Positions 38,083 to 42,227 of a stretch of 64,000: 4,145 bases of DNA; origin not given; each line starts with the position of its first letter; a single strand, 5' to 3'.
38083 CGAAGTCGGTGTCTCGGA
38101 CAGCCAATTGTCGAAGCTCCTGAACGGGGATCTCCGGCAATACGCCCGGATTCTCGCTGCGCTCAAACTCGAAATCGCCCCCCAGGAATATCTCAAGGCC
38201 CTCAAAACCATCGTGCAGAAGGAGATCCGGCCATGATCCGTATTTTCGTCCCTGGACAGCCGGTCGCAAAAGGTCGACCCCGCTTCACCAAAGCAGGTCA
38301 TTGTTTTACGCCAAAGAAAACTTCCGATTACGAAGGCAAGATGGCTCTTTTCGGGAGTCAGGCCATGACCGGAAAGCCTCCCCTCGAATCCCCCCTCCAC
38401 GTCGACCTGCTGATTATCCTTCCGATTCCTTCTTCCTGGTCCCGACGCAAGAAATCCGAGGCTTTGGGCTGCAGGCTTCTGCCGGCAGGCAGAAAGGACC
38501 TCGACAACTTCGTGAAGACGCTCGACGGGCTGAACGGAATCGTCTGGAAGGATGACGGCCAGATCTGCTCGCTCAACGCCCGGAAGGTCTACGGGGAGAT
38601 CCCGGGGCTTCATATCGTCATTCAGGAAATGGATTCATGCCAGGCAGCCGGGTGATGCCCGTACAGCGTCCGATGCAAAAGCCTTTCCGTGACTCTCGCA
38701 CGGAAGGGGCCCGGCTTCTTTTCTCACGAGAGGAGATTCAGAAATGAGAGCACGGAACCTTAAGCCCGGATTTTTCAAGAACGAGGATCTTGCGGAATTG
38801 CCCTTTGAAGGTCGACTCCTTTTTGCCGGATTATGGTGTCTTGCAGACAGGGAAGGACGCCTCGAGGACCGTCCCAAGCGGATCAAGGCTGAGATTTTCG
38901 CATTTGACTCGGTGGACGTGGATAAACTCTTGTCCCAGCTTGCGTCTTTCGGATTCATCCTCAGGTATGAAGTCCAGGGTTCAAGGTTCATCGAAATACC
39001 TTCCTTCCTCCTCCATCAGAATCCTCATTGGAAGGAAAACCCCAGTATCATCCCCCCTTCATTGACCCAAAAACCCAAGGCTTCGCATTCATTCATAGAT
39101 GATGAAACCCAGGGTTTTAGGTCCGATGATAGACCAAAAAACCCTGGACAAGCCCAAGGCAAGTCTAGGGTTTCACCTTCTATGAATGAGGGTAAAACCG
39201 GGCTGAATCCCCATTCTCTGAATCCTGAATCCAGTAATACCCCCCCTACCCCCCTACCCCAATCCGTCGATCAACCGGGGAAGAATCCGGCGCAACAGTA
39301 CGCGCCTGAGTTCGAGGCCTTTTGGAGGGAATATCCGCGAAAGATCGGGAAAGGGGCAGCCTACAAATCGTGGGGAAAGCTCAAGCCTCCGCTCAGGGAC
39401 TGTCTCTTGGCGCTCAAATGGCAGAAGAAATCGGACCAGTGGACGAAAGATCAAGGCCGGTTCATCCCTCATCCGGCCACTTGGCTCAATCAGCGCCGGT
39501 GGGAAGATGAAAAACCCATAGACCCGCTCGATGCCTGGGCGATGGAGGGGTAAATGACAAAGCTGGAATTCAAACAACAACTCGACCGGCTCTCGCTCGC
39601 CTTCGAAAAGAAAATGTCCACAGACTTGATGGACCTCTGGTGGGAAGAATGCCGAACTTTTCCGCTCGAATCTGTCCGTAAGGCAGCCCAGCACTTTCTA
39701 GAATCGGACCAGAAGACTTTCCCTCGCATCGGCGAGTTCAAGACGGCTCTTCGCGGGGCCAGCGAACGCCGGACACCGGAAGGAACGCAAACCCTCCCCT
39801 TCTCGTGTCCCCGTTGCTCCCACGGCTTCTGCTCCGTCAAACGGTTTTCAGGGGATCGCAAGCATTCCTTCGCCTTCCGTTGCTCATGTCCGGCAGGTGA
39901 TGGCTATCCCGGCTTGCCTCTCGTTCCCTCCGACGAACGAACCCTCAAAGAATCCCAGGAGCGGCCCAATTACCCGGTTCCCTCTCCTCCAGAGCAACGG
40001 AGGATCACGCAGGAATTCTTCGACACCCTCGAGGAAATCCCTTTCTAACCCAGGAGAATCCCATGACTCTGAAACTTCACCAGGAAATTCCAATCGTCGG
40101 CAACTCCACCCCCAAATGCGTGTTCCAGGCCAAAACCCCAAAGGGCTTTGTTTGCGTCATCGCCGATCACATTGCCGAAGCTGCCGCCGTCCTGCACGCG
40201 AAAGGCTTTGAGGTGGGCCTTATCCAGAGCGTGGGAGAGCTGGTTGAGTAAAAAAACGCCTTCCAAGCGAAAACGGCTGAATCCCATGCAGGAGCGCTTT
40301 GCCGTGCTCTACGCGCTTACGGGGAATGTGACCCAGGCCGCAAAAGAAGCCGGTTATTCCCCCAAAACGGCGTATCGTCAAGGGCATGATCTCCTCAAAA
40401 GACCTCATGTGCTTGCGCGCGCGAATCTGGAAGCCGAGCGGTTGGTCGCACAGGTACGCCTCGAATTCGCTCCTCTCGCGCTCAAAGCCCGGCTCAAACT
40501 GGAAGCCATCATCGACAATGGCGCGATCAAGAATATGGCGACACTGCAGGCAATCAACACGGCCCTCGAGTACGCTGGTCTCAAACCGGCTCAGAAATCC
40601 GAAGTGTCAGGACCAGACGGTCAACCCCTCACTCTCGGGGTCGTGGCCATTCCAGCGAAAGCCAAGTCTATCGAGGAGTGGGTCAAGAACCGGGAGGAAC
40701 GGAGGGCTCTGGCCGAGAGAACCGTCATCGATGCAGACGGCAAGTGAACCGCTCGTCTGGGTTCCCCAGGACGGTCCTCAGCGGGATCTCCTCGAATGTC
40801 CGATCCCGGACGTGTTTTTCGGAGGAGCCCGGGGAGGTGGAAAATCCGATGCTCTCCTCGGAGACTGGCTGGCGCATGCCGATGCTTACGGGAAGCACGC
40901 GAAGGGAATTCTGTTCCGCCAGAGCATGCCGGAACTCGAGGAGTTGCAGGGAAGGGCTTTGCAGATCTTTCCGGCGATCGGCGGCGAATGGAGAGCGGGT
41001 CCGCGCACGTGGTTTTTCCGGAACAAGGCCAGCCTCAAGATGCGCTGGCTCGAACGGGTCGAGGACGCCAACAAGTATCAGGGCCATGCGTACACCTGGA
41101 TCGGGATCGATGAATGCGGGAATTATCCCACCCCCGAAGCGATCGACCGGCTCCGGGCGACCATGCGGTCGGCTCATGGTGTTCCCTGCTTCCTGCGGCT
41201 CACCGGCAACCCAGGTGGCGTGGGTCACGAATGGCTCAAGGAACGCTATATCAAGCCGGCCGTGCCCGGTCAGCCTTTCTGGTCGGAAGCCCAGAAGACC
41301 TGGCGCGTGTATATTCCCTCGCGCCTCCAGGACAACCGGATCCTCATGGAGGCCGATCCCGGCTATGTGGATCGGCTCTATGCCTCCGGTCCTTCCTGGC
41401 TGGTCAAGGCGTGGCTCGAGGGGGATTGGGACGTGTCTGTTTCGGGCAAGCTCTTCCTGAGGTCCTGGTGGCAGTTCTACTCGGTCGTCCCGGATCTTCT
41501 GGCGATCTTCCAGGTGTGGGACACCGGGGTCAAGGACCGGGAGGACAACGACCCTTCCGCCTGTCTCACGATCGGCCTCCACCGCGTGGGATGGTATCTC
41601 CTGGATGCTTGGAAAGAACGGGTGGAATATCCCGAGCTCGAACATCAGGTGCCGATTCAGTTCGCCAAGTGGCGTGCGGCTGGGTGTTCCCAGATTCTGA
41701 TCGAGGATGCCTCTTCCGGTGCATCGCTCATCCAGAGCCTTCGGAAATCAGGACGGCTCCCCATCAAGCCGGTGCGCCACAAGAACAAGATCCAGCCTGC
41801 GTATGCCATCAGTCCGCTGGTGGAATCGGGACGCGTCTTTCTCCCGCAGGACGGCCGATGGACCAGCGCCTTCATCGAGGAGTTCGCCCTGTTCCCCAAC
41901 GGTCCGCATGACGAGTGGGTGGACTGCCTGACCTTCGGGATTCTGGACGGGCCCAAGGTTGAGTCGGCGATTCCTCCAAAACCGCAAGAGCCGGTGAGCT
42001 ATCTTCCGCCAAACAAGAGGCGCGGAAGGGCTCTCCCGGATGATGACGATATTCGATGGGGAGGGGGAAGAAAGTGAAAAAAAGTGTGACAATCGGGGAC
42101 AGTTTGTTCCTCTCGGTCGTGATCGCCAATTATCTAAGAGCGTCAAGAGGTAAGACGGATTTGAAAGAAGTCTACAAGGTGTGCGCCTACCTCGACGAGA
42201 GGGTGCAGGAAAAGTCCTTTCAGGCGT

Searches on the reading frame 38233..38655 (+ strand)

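Call 7: search_protein_families(library=phrogs, proteins=[window:38233-38655:+], max_evalue=0.001)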
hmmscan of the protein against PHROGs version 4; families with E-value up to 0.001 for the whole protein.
window:38233-38655:+ (140 aa): 3 families
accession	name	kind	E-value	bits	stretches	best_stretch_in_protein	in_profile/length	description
phrog_140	-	DNA, RNA and nucleotide metabolism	7.7e-38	131.3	1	1-135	38-170/219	RusA-like Holliday junction resolvase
phrog_3055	-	DNA, RNA and nucleotide metabolism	1.9e-08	35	1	3-131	68-209/233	RusA-like Holliday junction resolvase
phrog_24390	-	unknown function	5.2e-05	24.5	1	87-130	11-55/62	-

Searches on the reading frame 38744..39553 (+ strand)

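Call 7: search_protein_families(library=phrogs, proteins=[window:38744-39553:+], max_evalue=0.001)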
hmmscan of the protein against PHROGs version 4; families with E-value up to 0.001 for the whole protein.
window:38744-39553:+ (269 aa): 15 families
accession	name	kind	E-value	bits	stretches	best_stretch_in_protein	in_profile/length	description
phrog_16167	-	DNA, RNA and nucleotide metabolism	1.8e-50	173.5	1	1-214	2-214/315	replication initiation protein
phrog_17247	-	unknown function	1.2e-38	134.1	1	2-168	3-175/295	-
phrog_12556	-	DNA, RNA and nucleotide metabolism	2.9e-37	130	1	2-104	3-105/347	replication initiation protein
phrog_270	-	DNA, RNA and nucleotide metabolism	3.2e-37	129.8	1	10-261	33-254/383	replication initiation protein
phrog_2149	-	DNA, RNA and nucleotide metabolism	1.9e-24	88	1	1-257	1-244/289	replication initiation protein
phrog_9474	-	DNA, RNA and nucleotide metabolism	4.4e-22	79.9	1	123-257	132-249/288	replication initiation protein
phrog_1408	-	DNA, RNA and nucleotide metabolism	4.5e-22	79.9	1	1-231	2-202/302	replication initiation protein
phrog_9327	-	DNA, RNA and nucleotide metabolism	2.4e-20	74.3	1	137-257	117-242/276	primosomal protein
phrog_5810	-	DNA, RNA and nucleotide metabolism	4.1e-11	44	1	1-104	2-103/268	replication initiation protein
phrog_16304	-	unknown function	5e-09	37.4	1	181-257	138-225/244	-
phrog_1347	-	unknown function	1.9e-07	31.2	1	182-255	269-345/417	-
phrog_8130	-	unknown function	3.1e-07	30.8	1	2-77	13-88/434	-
phrog_5718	-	DNA, RNA and nucleotide metabolism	4.1e-07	30.4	1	2-77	3-82/394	HNH endonuclease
phrog_35156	-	unknown function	2.9e-06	28.3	1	189-257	86-153/154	-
phrog_10293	-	unknown function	0.00039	21.2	1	186-256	13-84/185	-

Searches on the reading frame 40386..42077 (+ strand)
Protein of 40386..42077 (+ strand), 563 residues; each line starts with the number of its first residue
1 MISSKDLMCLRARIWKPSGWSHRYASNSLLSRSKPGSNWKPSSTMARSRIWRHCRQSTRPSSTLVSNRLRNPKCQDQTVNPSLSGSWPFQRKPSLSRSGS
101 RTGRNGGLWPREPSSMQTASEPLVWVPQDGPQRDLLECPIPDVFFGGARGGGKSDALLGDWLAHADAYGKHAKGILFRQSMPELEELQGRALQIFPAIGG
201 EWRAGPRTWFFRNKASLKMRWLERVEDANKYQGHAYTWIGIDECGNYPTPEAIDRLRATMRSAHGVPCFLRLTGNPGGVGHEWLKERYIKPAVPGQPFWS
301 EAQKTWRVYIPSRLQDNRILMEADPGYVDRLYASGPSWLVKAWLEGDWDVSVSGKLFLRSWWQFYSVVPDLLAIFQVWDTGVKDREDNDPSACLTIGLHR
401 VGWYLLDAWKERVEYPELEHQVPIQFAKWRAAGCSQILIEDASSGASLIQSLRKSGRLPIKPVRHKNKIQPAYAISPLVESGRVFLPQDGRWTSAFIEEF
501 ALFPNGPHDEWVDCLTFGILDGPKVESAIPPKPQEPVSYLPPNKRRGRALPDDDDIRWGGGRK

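Call 7: search_protein_families(library=phrogs, proteins=[window:40386-42077:+], max_evalue=0.001)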
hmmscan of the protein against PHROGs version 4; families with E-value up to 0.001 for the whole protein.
window:40386-42077:+ (563 aa): 6 families
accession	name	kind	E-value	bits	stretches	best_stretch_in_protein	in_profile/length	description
phrog_979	-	head and packaging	2e-44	153.3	1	118-518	144-595/642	terminase large subunit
phrog_38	-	head and packaging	2.1e-28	100.4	1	351-534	522-715/760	terminase large subunit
phrog_2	-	head and packaging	1e-27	98.3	1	121-529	261-600/807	terminase large subunit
phrog_5573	-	head and packaging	5.9e-25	89.1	1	351-516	59-228/250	terminase large subunit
phrog_9526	-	head and packaging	1.1e-09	39.2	1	124-264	7-153/280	terminase large subunit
phrog_12171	-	head and packaging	0.00062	20.9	0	445-515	21-88/110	terminase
